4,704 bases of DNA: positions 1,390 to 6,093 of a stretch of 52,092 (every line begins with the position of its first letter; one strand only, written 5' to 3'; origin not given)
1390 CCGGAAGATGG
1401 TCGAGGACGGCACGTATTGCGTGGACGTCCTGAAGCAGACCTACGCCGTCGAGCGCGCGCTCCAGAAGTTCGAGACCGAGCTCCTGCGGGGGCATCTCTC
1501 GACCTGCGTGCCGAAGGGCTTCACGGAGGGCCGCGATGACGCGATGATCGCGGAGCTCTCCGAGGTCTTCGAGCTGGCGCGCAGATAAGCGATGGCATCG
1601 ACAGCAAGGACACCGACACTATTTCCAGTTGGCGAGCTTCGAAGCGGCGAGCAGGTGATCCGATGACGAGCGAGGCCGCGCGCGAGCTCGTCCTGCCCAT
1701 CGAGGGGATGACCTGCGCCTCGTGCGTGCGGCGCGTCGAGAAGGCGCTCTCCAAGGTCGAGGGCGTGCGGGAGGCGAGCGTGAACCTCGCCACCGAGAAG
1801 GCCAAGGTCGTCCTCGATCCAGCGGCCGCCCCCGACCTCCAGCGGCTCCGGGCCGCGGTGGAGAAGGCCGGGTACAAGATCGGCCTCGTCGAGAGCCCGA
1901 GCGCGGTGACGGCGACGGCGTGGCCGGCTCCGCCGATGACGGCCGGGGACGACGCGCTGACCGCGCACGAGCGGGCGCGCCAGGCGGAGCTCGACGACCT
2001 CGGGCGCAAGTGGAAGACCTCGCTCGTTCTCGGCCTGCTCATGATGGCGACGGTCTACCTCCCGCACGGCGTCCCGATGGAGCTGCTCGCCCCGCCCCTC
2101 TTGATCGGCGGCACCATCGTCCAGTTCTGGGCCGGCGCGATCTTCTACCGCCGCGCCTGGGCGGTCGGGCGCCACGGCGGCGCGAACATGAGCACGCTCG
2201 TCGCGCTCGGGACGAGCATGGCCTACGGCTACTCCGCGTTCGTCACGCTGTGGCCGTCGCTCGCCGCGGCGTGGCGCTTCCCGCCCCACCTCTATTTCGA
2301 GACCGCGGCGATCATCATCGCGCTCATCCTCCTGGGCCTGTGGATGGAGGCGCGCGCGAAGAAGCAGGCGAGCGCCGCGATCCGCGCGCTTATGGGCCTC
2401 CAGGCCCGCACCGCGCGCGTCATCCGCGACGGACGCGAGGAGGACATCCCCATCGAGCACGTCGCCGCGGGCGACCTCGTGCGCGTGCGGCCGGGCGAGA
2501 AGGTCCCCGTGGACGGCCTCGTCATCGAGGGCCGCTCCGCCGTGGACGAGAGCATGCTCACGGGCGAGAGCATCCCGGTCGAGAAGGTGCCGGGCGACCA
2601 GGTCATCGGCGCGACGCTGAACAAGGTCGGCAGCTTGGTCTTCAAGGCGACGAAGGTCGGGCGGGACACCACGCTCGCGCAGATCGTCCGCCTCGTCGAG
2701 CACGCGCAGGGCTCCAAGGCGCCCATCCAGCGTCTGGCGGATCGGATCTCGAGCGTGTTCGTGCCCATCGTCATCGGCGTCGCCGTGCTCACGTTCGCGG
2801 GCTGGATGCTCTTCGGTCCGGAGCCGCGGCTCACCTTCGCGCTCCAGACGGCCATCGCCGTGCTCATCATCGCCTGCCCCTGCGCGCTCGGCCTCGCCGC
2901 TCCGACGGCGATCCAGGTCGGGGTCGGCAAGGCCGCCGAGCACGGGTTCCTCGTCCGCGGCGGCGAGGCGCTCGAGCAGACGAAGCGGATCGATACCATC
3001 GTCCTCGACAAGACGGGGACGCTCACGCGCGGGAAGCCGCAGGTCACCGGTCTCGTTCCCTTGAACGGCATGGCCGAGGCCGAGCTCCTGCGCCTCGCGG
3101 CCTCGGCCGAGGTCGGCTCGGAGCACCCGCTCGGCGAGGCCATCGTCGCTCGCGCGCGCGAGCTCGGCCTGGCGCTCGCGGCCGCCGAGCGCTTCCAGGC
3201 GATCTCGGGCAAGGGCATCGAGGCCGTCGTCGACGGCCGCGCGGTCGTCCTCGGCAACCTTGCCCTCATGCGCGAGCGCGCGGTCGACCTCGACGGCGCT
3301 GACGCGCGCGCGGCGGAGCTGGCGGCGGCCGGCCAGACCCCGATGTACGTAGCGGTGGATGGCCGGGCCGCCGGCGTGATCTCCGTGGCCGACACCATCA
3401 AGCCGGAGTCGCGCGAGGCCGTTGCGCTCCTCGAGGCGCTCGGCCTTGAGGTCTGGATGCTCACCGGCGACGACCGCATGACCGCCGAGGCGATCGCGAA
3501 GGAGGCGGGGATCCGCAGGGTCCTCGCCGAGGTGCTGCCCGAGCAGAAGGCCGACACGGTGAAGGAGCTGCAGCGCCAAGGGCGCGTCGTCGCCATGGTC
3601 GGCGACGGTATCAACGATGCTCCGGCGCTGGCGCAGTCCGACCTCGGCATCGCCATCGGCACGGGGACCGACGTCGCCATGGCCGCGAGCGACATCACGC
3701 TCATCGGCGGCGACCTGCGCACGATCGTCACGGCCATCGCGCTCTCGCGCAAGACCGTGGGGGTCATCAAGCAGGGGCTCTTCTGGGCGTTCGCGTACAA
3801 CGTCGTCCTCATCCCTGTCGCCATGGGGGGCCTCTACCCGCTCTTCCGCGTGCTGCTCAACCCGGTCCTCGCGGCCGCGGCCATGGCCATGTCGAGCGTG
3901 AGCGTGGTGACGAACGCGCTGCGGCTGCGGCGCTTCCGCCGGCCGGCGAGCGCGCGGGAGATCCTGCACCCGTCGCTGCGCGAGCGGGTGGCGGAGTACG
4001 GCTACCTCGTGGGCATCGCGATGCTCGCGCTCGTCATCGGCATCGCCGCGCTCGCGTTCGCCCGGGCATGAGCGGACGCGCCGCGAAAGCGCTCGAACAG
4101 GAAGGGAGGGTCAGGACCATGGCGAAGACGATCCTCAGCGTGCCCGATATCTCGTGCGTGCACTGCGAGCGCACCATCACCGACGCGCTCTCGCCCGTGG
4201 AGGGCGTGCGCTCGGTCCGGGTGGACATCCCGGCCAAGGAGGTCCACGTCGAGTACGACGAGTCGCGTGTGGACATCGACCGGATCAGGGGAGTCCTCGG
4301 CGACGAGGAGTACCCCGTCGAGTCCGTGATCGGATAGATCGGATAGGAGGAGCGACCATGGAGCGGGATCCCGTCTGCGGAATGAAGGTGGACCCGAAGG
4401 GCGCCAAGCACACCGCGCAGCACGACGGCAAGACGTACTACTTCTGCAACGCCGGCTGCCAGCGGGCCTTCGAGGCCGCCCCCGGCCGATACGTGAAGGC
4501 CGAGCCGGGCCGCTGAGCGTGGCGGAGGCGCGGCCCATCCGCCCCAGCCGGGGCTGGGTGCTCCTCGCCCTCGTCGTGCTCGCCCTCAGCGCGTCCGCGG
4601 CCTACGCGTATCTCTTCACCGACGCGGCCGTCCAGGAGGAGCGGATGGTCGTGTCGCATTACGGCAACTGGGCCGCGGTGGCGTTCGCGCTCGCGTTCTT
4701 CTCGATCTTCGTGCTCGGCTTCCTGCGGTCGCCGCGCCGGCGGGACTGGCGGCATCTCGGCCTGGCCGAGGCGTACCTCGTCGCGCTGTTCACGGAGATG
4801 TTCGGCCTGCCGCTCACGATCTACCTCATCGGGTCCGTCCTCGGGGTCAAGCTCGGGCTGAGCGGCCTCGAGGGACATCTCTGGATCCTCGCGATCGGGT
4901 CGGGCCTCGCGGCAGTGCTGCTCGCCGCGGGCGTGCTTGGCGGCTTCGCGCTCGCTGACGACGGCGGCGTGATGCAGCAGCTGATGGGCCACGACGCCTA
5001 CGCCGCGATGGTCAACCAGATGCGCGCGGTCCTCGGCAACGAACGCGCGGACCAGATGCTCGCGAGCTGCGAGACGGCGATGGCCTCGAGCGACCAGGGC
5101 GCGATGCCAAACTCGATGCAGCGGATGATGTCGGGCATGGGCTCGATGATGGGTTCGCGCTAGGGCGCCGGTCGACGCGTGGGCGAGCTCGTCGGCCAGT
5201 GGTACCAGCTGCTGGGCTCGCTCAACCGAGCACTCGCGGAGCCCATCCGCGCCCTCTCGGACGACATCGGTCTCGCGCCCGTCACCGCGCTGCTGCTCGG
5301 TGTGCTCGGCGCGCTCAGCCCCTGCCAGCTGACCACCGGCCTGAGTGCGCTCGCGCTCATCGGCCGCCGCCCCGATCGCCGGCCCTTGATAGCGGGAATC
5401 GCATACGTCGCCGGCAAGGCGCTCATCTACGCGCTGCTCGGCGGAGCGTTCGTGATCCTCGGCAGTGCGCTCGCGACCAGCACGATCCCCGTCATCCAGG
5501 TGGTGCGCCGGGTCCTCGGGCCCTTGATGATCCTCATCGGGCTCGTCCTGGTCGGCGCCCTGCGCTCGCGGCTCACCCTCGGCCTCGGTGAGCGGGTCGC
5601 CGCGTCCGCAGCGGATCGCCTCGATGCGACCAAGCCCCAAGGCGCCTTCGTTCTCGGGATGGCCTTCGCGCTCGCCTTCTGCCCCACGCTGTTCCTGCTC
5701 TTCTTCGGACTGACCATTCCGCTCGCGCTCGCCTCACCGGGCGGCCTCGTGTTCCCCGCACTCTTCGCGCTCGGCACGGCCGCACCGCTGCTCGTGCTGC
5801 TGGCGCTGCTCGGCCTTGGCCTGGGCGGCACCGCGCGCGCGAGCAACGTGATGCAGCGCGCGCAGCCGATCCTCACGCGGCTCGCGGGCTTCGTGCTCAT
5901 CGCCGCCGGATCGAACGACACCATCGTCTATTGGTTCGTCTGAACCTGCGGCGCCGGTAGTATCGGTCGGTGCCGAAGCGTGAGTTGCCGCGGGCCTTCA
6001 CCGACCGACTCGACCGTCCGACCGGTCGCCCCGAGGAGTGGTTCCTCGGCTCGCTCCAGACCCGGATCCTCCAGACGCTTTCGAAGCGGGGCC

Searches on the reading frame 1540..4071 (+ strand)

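Call 51: search_protein_families(library=pfam, proteins=[window:1540-4071:+], max_evalue=0.0001)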
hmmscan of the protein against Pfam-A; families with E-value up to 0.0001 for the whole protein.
window:1540-4071:+ (843 aa): 3 families
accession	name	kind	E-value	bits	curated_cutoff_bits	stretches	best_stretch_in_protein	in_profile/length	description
PF00122.25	E1-E2_ATPase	-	8.9e-62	208.3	28.1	1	287-468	2-181/181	E1-E2 ATPase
PF00702.32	Hydrolase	-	1.7e-36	126.8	26.4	1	484-700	1-190/191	haloacid dehalogenase-like hydrolase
PF00403.32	HMA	-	7.1e-19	68.4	24.8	1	52-113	2-62/62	Heavy-metal-associated domain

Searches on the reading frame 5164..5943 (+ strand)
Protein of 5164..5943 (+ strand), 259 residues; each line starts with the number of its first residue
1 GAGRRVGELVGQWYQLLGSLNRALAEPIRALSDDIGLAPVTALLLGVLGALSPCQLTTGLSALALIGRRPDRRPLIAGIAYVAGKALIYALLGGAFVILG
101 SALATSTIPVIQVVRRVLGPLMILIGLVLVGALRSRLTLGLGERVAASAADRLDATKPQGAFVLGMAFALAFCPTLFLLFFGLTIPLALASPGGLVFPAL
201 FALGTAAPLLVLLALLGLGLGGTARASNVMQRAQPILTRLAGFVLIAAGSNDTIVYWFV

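Call 51: search_protein_families(library=pfam, proteins=[window:5164-5943:+], max_evalue=0.0001)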
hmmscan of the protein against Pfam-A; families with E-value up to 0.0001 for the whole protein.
window:5164-5943:+ (259 aa): 1 family
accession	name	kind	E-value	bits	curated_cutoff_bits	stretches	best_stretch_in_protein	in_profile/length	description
PF13386.12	DsbD_2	-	1.9e-20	74.1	24.9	1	41-248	1-196/199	Cytochrome C biogenesis protein transmembrane region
